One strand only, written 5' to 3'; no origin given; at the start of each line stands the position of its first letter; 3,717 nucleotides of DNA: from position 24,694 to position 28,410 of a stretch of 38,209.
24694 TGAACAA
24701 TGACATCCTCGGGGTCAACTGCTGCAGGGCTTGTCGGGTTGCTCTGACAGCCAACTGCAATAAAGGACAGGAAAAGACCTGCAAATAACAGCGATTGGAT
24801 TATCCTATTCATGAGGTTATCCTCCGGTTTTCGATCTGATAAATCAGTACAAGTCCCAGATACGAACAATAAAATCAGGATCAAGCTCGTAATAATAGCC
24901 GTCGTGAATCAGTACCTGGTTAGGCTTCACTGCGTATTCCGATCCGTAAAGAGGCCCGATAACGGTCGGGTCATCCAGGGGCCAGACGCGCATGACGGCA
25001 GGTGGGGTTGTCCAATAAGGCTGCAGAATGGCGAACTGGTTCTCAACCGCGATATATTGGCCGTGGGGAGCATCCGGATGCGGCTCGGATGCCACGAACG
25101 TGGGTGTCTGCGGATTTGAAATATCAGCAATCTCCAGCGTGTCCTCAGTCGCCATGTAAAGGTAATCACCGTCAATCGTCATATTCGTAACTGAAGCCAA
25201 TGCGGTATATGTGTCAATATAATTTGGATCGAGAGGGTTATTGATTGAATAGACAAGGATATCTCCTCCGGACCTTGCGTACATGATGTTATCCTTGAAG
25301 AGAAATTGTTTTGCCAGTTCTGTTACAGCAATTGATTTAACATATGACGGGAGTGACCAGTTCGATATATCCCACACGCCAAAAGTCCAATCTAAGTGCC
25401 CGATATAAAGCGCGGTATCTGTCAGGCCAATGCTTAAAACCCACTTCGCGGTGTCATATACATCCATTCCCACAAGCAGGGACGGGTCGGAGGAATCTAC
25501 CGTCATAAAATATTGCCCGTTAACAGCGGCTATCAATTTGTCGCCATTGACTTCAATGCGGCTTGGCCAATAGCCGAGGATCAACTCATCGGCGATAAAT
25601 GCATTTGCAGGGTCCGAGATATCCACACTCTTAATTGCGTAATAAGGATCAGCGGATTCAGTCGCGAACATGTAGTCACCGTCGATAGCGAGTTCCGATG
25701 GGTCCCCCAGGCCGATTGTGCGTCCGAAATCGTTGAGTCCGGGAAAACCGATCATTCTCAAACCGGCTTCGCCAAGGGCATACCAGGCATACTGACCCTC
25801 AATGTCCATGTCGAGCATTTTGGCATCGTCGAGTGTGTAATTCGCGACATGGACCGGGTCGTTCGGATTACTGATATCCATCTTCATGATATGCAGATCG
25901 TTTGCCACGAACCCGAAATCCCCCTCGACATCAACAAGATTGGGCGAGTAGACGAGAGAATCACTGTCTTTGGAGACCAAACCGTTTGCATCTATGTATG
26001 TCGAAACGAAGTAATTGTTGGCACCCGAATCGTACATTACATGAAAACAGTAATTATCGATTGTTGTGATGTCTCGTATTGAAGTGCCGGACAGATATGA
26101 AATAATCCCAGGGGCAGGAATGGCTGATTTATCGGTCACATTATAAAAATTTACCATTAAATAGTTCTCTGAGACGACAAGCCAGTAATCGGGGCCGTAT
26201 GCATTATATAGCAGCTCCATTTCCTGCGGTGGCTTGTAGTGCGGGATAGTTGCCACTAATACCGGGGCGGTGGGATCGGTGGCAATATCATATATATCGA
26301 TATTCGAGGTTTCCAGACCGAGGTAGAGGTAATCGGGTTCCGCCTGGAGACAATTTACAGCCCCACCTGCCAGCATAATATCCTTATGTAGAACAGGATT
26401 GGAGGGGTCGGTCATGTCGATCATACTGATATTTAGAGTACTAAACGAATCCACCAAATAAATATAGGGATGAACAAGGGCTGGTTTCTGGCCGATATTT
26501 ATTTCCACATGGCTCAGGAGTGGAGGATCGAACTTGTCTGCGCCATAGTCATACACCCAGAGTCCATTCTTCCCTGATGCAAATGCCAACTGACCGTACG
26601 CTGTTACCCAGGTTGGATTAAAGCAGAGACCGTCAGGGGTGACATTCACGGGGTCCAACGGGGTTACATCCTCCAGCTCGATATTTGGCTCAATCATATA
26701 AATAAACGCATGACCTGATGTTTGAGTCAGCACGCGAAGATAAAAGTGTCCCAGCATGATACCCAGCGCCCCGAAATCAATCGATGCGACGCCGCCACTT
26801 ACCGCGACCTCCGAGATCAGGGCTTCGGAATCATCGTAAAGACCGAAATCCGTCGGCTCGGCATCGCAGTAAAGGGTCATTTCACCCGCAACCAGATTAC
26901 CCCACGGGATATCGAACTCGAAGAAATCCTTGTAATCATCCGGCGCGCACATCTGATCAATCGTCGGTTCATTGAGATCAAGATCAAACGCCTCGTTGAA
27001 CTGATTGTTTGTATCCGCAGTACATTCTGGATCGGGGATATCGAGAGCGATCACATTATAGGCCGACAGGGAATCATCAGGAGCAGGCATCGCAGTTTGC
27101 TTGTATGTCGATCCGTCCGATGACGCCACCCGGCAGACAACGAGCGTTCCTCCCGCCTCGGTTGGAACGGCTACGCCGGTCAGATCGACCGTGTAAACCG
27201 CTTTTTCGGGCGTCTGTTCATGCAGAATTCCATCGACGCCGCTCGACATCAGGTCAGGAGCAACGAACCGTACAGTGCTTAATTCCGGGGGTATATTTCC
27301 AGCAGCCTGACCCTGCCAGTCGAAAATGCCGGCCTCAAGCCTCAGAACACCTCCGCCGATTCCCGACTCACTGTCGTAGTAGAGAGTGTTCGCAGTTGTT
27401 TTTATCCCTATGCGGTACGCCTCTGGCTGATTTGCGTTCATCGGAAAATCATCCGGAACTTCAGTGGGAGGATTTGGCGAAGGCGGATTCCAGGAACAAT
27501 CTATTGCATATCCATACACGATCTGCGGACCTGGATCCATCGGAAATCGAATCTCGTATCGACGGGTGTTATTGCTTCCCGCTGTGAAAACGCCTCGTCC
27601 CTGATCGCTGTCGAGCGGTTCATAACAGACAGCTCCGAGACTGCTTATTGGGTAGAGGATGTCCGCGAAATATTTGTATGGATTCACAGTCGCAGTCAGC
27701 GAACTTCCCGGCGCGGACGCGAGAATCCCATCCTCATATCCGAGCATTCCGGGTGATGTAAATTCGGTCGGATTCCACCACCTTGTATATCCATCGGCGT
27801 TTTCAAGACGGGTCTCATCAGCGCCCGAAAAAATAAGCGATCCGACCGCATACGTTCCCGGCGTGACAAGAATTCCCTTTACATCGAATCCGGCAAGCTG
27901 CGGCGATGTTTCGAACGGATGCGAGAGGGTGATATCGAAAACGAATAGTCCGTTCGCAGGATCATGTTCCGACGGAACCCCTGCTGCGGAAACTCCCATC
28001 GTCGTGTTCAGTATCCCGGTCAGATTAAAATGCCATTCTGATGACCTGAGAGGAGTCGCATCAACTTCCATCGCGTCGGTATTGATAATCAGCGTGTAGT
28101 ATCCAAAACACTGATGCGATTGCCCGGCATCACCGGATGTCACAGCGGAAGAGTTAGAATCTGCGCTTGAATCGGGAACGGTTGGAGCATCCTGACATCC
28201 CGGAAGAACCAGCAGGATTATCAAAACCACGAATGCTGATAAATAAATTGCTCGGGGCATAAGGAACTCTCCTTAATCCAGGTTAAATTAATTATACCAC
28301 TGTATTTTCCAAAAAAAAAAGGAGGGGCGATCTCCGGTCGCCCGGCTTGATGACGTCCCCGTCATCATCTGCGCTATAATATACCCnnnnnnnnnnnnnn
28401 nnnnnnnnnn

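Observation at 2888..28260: Seven intact tandem paralogues of a ~1,140-aa lipoprotein occupy two thirds of the window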

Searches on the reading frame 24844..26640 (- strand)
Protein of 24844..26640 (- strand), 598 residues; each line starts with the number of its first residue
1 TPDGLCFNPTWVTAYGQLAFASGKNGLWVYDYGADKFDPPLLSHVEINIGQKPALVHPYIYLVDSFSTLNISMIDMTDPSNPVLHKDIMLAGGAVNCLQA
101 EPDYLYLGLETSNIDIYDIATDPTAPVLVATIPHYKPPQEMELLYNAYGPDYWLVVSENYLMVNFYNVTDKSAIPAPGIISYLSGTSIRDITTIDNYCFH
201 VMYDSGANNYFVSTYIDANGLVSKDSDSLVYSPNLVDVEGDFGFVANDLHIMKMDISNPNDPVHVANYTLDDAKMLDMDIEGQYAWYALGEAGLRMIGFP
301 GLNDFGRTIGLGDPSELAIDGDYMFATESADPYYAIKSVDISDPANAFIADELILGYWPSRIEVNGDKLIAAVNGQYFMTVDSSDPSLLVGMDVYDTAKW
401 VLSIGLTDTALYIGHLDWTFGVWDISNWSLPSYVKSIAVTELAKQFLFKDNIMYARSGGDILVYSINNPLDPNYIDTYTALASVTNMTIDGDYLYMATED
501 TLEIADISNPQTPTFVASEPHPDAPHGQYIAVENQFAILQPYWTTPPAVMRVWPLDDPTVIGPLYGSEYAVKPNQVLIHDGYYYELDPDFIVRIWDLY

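Call 35: search_solved_structures(query=window:24844-26640:-, max_evalue=1)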
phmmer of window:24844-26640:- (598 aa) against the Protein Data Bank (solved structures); distinct sequences matched with E-value up to 1: 2.
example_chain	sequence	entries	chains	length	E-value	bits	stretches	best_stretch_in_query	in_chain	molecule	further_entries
8ro0_q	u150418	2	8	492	0.0061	18.4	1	446-597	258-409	Pre-mRNA-processing factor 19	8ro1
5d4t_A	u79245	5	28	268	0.33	12.6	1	201-275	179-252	Uncharacterized protein MJ0489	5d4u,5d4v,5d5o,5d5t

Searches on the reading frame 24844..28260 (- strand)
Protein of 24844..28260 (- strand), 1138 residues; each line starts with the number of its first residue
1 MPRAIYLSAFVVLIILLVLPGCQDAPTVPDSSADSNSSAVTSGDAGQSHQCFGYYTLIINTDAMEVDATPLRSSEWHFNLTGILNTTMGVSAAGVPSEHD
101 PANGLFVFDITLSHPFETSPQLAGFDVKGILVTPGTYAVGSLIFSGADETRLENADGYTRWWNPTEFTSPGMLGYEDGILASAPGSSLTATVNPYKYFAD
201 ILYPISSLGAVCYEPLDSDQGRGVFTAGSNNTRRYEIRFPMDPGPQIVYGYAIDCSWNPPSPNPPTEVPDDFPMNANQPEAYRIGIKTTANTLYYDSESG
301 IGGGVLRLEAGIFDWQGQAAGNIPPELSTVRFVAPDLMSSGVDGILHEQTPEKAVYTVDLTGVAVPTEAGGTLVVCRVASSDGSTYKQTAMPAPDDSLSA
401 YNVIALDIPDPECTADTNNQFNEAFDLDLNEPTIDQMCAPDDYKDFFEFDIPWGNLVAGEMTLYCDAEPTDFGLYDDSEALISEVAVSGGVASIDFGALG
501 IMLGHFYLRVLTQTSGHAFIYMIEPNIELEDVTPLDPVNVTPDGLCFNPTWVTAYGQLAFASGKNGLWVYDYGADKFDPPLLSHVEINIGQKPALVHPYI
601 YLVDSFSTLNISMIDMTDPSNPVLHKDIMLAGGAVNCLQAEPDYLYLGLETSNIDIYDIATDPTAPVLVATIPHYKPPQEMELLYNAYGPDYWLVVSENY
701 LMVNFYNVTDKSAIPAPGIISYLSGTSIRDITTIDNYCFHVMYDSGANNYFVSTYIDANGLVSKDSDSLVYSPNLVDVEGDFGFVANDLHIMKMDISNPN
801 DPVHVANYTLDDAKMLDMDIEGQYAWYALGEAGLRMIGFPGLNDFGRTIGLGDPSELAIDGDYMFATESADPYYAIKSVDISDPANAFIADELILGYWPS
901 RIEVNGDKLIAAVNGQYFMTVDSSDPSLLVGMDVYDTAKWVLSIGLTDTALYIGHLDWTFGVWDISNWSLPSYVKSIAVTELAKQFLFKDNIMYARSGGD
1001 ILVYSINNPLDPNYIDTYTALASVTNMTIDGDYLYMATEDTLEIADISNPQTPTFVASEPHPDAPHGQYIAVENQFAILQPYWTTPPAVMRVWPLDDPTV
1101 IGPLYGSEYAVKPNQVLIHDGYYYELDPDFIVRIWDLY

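Call 4: search_protein_families(library=pfam, proteins=[window:24844-28260:-], max_evalue=1)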
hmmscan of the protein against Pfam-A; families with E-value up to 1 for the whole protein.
window:24844-28260:- (1138 aa): 2 families
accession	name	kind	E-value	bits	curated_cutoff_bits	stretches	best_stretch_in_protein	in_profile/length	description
PF08309.17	LVIVD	-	2.2e-11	43.3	20.2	2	1026-1057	6-38/42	LVIVD repeat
PF09826.15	Beta_propel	-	0.11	11.7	22.4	0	999-1044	90-135/495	Beta propeller domain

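Call 5: search_protein_families(library=ncbifam, proteins=[window:24844-28260:-], max_evalue=1)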
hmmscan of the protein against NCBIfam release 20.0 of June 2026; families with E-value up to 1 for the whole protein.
window:24844-28260:- (1138 aa): 0 families

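Call 81: search_protein_families(library=padloc, proteins=[window:24844-28260:-], max_evalue=0.01)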
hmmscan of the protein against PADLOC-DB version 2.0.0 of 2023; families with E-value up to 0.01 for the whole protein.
window:24844-28260:- (1138 aa): 0 families

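Call 82: search_protein_families(library=phrogs, proteins=[window:24844-28260:-], max_evalue=0.01)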
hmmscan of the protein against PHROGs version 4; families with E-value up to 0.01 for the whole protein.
window:24844-28260:- (1138 aa): 0 families
